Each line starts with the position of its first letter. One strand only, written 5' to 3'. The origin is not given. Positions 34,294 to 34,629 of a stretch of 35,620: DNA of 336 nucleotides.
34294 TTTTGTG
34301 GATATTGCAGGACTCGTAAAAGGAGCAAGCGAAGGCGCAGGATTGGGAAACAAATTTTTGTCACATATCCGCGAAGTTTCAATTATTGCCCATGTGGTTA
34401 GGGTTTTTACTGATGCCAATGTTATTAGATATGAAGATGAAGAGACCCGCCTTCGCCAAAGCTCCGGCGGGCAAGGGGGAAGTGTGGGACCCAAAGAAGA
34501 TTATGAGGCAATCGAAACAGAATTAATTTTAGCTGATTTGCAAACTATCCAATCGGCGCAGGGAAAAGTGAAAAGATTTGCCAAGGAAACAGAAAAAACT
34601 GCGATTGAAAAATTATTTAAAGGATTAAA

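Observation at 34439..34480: The first ychF insertion is homologous to an intergenic, Shine-Dalgarno-carrying leader element and shows a compensatory stem change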

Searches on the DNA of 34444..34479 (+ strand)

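Call 38: build_rna_model(alignment_id=A2, structure=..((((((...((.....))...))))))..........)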
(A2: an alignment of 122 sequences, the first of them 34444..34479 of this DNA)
Model R1 built from alignment A2 (122 sequences, 39 columns); structure: as given.
model positions 36; base pairs 8; branch points 0; effective number of sequences 122; information 1.328 bits per position. Calibrated on 0.2 Mb of random sequence (short: E-values are rough).
structure used (alignment columns):
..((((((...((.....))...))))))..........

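Call 39: search_with_rna_model(model_id=R1, sources=[window, L001, L007, L008], max_evalue=10, filters=off, show_alignments=0)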
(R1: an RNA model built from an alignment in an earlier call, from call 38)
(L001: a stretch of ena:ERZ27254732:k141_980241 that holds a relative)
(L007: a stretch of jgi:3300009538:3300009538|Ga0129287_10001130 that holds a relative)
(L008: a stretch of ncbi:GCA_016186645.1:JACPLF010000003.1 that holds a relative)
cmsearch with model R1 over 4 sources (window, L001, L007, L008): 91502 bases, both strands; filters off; matches with E-value up to 10: 17.
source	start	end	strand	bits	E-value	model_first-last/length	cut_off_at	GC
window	34444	34479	+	54.8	1.2e-11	1-36/36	no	0.75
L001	9681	9716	+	54.8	1.2e-11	1-36/36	no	0.75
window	15968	16004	+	49.8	2.2e-10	1-36/36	no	0.59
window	4475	4510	+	49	3.4e-10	1-36/36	no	0.56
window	61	96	-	40.5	4.7e-08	1-36/36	no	0.67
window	16915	16950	-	35.7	7.8e-07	1-36/36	no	0.53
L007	10392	10431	+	25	0.00038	1-36/36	no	0.62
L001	17355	17388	+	11.9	0.76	1-36/36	no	0.68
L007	12325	12350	-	11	1.3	1-36/36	no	0.73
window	14366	14393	+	11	1.3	1-36/36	no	0.68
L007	13847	13880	+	10.1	2.2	1-36/36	no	0.62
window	9044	9071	+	10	2.3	1-36/36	no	0.64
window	3613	3643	-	9.6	2.9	1-36/36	no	0.55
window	24131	24157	+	9.3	3.5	1-36/36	no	0.48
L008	17127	17160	-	8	7.3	1-36/36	no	0.53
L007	62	75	+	7.7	8.7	3-28/36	no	0.86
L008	2736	2762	-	7.7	8.9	1-36/36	no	0.56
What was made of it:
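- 34444..34479 (+): Copy A: the hairpin element core inside ychF, read as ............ Stem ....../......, loop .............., tail CAAGG. Covariance model (CM) hit of 54.8 bits, E = 1e-11 (call 39).
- Five model hits score 36-55 bits, and the next best scores 11 bits (call 39). None was found in 10 kb beyond the window or in 21 kb of relative L008 (call 39).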
